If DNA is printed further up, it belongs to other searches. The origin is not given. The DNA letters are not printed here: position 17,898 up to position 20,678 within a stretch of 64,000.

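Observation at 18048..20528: Orphan 826-aa island protein with zinc ribbon plus PD-(D/E)xK-like C-terminus: candidate undescribed nuclease/defence module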

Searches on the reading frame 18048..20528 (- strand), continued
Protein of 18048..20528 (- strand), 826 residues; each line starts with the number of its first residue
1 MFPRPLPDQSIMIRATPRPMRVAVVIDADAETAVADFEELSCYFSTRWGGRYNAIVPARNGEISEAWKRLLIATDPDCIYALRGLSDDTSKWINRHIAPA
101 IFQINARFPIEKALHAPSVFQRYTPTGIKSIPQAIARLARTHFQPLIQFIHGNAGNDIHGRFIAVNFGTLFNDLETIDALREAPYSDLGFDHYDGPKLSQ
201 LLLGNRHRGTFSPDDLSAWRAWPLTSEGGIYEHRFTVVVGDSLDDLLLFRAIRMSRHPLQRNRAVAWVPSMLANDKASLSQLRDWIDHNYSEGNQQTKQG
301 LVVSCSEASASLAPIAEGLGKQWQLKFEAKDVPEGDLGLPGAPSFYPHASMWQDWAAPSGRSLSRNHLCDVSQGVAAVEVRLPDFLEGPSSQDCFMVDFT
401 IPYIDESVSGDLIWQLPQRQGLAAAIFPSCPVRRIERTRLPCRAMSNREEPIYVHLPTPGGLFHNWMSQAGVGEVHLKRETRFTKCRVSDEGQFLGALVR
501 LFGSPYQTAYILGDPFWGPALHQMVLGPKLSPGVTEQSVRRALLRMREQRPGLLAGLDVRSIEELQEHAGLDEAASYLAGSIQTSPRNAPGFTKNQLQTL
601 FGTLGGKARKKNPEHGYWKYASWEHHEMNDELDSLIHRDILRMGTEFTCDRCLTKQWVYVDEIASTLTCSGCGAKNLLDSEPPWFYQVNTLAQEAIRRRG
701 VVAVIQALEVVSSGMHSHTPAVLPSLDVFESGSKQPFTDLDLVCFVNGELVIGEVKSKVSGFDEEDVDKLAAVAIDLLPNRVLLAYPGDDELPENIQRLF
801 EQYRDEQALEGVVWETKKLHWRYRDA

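Call 60: fold_search(model_id=the predicted structure, library=viral)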
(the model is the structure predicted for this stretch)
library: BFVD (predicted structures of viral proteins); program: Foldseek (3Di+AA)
matches with E <= 10: 433; with E <= 0.001: 0
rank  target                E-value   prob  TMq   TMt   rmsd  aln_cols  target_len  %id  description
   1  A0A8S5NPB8            3.0e-02  0.38  0.11  0.25  28.3       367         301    8  Restriction endonuclease [Siphoviridae sp. ctGMq5]
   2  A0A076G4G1            4.4e-02  0.72  0.09  0.37  16.1       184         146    9  Uncharacterized protein [Vibrio phage ICP2_2011_A]
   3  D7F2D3                7.7e-02  0.08  0.07  0.11  24.3       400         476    8  ORF1b (Fragment) [Yellow head virus]
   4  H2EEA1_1              9.1e-02  0.12  0.08  0.08  19.5       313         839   13  Putative DNA mismatch repair protein MutS-like protein [Moumouvirus sp. 'Monve']
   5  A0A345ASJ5            9.6e-02  0.54  0.08  0.30  17.0       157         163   16  Uncharacterized protein [Paenibacillus phage C7Cdelta]
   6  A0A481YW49            1.1e-01  0.66  0.08  0.28  11.2       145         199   12  DNA-directed RNA polymerase subunit 5 [Marseillevirus LCMAC103]
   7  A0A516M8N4            1.1e-01  0.63  0.05  0.33  20.4        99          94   24  (no name in the UniProt tables at hand)
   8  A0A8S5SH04            1.1e-01  0.25  0.08  0.20  20.5       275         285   10  Endonuclease-like protein [Siphoviridae sp. ctBCr48]
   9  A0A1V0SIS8            1.1e-01  0.07  0.07  0.09  27.0       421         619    9  arginine--tRNA ligase [Klosneuvirus KNV1]
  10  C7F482                1.4e-01  0.09  0.09  0.18  17.7       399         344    8  (no name in the UniProt tables at hand)
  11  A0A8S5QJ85            1.7e-01  0.95  0.09  0.24   4.4       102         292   14  Restriction endonuclease [Siphoviridae sp. ctezl47]
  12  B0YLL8                1.8e-01  0.47  0.07  0.10   6.4       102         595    8  ATP-binding cassette transporter-like protein [Glossina hytrovirus (isolate Glossina pallidipes/Ethiopia/Seibersdorf/-)]
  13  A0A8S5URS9            1.8e-01  0.13  0.09  0.20  32.2       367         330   11  Restriction endonuclease [Siphoviridae sp. cthae16]
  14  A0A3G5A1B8            1.9e-01  0.66  0.11  0.33   6.0       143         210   10  Uncharacterized protein [Harvfovirus sp.]
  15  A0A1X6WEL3            2.0e-01  0.54  0.11  0.30   6.9       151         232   12  (no name in the UniProt tables at hand)
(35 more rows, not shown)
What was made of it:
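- Closest known: Stand-alone restriction endonucleases. Same: Viral 'restriction endonuclease' models also match (call 60).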

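Call 75: search_dna_similar(query=window:18048-20528:-, collection=plasmids, mode=protein, max_evalue=0.001, max_rows=20)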
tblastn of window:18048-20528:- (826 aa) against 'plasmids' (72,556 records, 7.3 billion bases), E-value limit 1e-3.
Records with a match: 6; places in all: 6; records where one place covers at least 80% of the query: 0.
Best place of each record, by identity: <60% 6.
By first word of the organism name: Burkholderia 2; Piscirickettsia 1; Bradyrhizobium 1; Streptomyces 1; Rhodococcus 1.
By predicted mobility (MOB-suite, as given by PLSDB): conjugative 2; non-mobilizable 2; mobilizable 2.
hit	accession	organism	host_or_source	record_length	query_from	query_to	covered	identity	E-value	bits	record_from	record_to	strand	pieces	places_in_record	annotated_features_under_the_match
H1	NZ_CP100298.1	Burkholderia glumae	cell culture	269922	477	809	40%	24.3%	3e-14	85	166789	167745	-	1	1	hypothetical protein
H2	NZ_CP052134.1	Burkholderia glumae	rice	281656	477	809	40%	24.3%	3e-14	85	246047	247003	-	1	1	hypothetical protein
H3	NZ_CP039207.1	Piscirickettsia salmonis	Salmo salar,cell culture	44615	477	762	35%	21.0%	7e-5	54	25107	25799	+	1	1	hypothetical protein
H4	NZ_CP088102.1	Bradyrhizobium barranii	cell culture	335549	635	780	18%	30.4%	8e-9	67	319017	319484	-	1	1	hypothetical protein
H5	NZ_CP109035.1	Streptomyces longwoodensis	-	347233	621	760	17%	24.3%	4e-4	52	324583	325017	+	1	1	hypothetical protein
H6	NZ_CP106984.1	Rhodococcus aetherivorans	cell culture,soil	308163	627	757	16%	25.9%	6e-5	55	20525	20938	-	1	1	hypothetical protein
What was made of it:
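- Members are plasmid-borne (call 75).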

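Call 76: search_dna_similar(query=window:18048-20528:-, collection=phages, mode=protein, max_evalue=0.001, max_rows=20)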
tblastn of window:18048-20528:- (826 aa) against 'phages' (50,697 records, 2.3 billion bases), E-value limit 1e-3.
No match.

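Call 77: get_annotated_region(hit=H1, flank=9000)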
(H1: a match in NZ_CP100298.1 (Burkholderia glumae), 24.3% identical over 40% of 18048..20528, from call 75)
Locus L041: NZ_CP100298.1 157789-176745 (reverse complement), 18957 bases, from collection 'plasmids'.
description: Burkholderia glumae strain SL-2395S plasmid psl2395s1p, complete sequence
organism: Burkholderia glumae (NCBI taxid 337)
taxonomy: Bacteria; Pseudomonadota; Betaproteobacteria; Burkholderiales; Burkholderiaceae; Burkholderia; Burkholderia glumae
host: -; source: cell culture; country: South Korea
typing (MOB-suite, as given by PLSDB): conjugative; replicon rep_cluster_382; relaxase MOBF,MOBP; mating-pair formation MPF_F
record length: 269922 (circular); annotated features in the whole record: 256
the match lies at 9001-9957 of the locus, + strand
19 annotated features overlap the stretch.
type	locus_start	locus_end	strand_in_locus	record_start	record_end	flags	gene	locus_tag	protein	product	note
CDS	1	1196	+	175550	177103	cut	-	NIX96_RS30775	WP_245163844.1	phage integrase family protein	-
CDS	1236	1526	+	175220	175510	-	-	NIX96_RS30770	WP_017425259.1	hypothetical protein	-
CDS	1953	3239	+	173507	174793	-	-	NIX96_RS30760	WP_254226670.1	tyrosine-type recombinase/integrase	GO:0015074 - DNA integration [Evidence IEA]; GO:0006310 - DNA recombination [Evidence IEA]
CDS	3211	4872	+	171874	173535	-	-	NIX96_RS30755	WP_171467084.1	tyrosine-type recombinase/integrase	GO:0015074 - DNA integration [Evidence IEA]; GO:0006310 - DNA recombination [Evidence IEA]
CDS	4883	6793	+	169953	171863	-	-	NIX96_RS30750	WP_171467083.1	tyrosine-type recombinase/integrase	GO:0015074 - DNA integration [Evidence IEA]; GO:0006310 - DNA recombination [Evidence IEA]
CDS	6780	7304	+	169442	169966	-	-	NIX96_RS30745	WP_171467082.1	hypothetical protein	-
CDS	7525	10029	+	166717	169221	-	-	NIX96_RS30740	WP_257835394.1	hypothetical protein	-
CDS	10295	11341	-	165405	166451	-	-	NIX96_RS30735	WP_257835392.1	IS481 family transposase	-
CDS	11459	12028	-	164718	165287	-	-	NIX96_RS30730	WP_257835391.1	CGNR zinc finger domain-containing protein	-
CDS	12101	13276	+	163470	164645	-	-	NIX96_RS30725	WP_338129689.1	MFS transporter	GO:0055085 - transmembrane transport [Evidence IEA]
CDS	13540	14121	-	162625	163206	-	-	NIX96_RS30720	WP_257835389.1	SRPBCC domain-containing protein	-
CDS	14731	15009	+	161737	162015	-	-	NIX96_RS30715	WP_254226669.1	tyrosine-type recombinase/integrase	GO:0015074 - DNA integration [Evidence IEA]; GO:0006310 - DNA recombination [Evidence IEA]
CDS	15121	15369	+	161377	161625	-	-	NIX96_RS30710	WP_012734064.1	AbrB/MazE/SpoVT family DNA-binding domain-containing protein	-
CDS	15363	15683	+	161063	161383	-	-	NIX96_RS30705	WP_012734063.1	type II toxin-antitoxin system PemK/MazF family toxin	-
CDS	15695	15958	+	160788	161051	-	-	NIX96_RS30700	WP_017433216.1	hypothetical protein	-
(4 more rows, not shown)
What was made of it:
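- In Burkholderia glumae it follows three tandem tyrosine recombinases (call 77).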

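Call 78: get_annotated_region(hit=H3, flank=8000)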
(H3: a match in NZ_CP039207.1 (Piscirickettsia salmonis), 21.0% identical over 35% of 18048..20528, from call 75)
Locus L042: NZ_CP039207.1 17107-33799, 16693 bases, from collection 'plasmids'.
description: Piscirickettsia salmonis strain Psal-182 plasmid unnamed3, complete sequence
organism: Piscirickettsia salmonis (NCBI taxid 1238)
taxonomy: Bacteria; Pseudomonadota; Gammaproteobacteria; Thiotrichales; Piscirickettsiaceae; Piscirickettsia; Piscirickettsia salmonis
host: -; source: Salmo salar,cell culture; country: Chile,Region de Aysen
typing (MOB-suite, as given by PLSDB): non-mobilizable
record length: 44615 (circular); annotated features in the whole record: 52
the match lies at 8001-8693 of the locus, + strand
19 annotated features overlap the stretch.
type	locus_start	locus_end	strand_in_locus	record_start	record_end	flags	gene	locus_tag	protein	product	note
CDS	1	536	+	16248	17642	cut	-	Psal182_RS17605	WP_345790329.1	DEAD/DEAH box helicase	-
CDS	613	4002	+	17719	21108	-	-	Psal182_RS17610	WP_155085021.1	TM0106 family RecB-like putative nuclease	-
CDS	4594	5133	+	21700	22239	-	-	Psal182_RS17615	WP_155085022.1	hypothetical protein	-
CDS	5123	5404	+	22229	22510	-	-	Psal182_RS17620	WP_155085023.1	hypothetical protein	-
CDS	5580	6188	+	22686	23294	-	-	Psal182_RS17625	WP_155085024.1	hypothetical protein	-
CDS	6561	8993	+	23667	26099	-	-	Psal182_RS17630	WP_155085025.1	hypothetical protein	-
CDS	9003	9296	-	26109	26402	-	-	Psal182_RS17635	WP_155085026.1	helix-turn-helix transcriptional regulator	-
CDS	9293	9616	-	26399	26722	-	-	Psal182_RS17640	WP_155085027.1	type II toxin-antitoxin system RelE/ParE family toxin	-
CDS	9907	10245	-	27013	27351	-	-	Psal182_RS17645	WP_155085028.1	hypothetical protein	-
CDS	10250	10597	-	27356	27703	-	-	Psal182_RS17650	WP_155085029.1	hypothetical protein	-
CDS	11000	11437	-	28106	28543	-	-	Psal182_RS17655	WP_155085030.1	hypothetical protein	-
CDS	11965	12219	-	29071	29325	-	-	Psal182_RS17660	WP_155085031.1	hypothetical protein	-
CDS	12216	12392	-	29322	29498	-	-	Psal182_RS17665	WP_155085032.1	hypothetical protein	-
CDS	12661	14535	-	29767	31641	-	-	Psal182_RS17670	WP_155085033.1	RecX family transcriptional regulator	GO:0006282 - regulation of DNA repair [Evidence IEA]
CDS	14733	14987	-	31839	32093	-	-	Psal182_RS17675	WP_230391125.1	hypothetical protein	-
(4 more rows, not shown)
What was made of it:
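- Members are found on plasmids (calls 77, 78).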

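Call 79: get_annotated_region(hit=H4, flank=8000)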
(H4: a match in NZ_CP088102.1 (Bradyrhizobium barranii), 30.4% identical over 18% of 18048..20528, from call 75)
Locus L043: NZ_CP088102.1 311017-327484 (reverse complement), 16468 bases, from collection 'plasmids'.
description: Bradyrhizobium barranii strain CC829 plasmid pCC829_2, complete sequence
organism: Bradyrhizobium barranii (NCBI taxid 2992140)
taxonomy: Bacteria; Pseudomonadota; Alphaproteobacteria; Hyphomicrobiales; Nitrobacteraceae; Bradyrhizobium; Bradyrhizobium barranii
host: -; source: cell culture; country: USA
typing (MOB-suite, as given by PLSDB): mobilizable; relaxase MOBP
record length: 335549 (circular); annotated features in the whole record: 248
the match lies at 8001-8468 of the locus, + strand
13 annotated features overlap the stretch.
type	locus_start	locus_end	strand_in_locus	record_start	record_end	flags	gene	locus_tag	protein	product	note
CDS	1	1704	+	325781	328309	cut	-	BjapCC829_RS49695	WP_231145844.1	S8 family peptidase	-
CDS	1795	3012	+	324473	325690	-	-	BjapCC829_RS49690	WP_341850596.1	abortive infection family protein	-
CDS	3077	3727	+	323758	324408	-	-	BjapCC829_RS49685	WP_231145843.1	DUF2971 domain-containing protein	-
CDS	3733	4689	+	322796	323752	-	-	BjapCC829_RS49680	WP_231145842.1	hypothetical protein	-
CDS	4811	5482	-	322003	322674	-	-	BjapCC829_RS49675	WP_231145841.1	hypothetical protein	-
CDS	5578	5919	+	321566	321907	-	-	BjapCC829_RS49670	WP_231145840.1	type II toxin-antitoxin system PrlF family antitoxin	-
CDS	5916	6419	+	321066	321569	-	-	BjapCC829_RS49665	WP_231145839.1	type II toxin-antitoxin system YhaV family toxin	-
CDS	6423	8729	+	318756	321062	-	-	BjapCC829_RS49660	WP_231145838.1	hypothetical protein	-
CDS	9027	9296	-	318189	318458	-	-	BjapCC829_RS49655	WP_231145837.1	DUF4326 domain-containing protein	-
CDS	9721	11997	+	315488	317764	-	-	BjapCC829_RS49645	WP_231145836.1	hypothetical protein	-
CDS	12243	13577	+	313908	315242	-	-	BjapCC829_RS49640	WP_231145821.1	IS5 family transposase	-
CDS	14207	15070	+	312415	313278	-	-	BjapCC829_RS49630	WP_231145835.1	host specificity protein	-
CDS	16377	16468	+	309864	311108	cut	-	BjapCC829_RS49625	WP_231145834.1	NEL-type E3 ubiquitin ligase domain-containing protein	GO:0016567 - protein ubiquitination [Evidence IEA]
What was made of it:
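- Toxin-antitoxin pairs and Abi (calls 77-79).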

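Call 80: get_annotated_region(hit=H6, flank=8000)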
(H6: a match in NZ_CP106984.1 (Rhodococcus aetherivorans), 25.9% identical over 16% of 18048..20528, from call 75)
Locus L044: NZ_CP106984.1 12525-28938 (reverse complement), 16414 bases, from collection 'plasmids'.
description: Rhodococcus aetherivorans strain N1 plasmid pN1, complete sequence
organism: Rhodococcus aetherivorans (NCBI taxid 191292)
taxonomy: Bacteria; Actinomycetota; Actinomycetes; Mycobacteriales; Nocardiaceae; Rhodococcus; Rhodococcus aetherivorans
host: -; source: cell culture,soil; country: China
typing (MOB-suite, as given by PLSDB): mobilizable; relaxase MOBP
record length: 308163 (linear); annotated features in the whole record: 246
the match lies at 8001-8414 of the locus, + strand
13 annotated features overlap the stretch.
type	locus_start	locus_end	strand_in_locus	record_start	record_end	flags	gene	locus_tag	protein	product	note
CDS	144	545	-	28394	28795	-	-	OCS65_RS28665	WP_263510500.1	IS110 family transposase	GO:0006313 - DNA transposition [Evidence IEA]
CDS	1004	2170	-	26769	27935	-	-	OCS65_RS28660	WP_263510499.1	DUF4209 domain-containing protein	-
CDS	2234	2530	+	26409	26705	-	-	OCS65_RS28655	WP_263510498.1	hypothetical protein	-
CDS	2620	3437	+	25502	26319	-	-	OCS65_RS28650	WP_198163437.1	IS5 family transposase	-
CDS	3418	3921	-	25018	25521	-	-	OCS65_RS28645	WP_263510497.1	hypothetical protein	-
CDS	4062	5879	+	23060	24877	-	-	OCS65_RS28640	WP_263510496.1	hypothetical protein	-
CDS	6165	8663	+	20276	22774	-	-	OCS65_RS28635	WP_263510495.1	hypothetical protein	-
CDS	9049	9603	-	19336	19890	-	-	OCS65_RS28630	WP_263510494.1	cold shock domain-containing protein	-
CDS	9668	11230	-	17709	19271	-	-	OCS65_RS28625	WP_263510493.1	ISL3 family transposase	-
CDS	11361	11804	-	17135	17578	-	-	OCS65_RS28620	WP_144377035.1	hypothetical protein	-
CDS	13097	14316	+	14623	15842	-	-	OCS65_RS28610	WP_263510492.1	IS3 family transposase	-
CDS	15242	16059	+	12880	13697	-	-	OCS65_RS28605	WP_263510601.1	IS5 family transposase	-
CDS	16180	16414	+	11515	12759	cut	istA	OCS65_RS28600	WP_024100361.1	IS21 family transposase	-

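Call 81: get_annotated_region(hit=H5, flank=8000)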
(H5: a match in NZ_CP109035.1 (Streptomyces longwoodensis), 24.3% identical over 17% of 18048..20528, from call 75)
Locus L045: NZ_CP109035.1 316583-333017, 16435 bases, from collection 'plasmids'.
description: Streptomyces longwoodensis strain NBC 00651 plasmid unnamed1, complete sequence
organism: Streptomyces longwoodensis (NCBI taxid 68231)
taxonomy: Bacteria; Actinomycetota; Actinomycetes; Kitasatosporales; Streptomycetaceae; Streptomyces; Streptomyces longwoodensis
host: -; source: -; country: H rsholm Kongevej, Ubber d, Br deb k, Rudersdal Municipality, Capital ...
typing (MOB-suite, as given by PLSDB): non-mobilizable; replicon rep_cluster_1974,rep_cluster_43
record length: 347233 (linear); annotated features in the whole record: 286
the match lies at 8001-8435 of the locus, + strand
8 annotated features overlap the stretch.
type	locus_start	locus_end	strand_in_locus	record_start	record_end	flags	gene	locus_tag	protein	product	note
CDS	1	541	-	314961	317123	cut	-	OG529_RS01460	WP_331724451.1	trypsin-like peptidase domain-containing protein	-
CDS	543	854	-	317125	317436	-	-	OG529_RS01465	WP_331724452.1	trypco2 family protein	-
CDS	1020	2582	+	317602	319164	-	-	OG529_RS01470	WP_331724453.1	N-6 DNA methylase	GO:0006306 - DNA methylation [Evidence IEA]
CDS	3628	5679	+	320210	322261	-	-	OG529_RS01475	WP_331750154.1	ATP-binding protein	-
CDS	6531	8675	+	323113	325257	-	-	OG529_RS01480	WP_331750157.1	hypothetical protein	-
CDS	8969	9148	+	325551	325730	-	-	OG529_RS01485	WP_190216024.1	hypothetical protein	-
CDS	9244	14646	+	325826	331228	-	-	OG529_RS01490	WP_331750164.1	hypothetical protein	-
CDS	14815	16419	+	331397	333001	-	-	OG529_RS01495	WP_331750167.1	zinc-ribbon domain-containing protein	-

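Call 96: list_cluster_members(proteins=[P0008, P0010, P0012, P0014, P0017, P0019, P0020, P0026, P0030, P0031])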
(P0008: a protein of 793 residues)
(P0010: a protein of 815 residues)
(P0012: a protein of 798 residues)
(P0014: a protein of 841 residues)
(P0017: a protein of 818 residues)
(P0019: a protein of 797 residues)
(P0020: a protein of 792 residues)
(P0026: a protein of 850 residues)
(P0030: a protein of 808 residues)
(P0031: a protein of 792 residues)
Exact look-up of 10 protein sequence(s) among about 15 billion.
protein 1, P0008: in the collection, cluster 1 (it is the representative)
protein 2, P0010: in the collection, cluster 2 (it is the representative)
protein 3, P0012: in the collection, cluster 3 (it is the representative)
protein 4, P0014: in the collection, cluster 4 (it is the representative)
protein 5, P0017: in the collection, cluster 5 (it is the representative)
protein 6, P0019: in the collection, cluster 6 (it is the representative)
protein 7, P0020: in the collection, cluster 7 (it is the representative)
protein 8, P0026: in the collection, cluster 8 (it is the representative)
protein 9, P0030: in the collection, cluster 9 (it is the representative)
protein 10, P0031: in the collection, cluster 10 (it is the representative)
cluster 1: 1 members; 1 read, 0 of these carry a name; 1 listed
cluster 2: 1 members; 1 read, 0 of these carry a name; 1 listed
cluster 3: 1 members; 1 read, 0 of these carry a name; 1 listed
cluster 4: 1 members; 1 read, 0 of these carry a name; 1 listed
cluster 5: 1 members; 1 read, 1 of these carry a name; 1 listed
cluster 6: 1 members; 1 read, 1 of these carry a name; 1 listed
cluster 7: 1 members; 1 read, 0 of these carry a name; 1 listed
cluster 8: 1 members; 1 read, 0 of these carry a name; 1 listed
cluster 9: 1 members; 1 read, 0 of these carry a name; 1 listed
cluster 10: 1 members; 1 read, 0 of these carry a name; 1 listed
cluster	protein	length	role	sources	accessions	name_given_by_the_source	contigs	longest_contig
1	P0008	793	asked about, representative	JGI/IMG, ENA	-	-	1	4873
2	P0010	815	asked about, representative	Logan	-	-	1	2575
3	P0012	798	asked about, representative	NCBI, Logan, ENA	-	-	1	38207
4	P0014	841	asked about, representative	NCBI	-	-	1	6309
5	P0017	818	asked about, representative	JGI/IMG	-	hypothetical protein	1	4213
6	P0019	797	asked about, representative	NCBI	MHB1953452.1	MAG: hypothetical protein ACYCOU_06845 [Sulfobacillus sp.]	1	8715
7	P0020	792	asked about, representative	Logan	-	-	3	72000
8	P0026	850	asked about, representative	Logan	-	-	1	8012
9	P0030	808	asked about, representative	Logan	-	-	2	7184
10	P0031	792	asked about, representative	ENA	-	-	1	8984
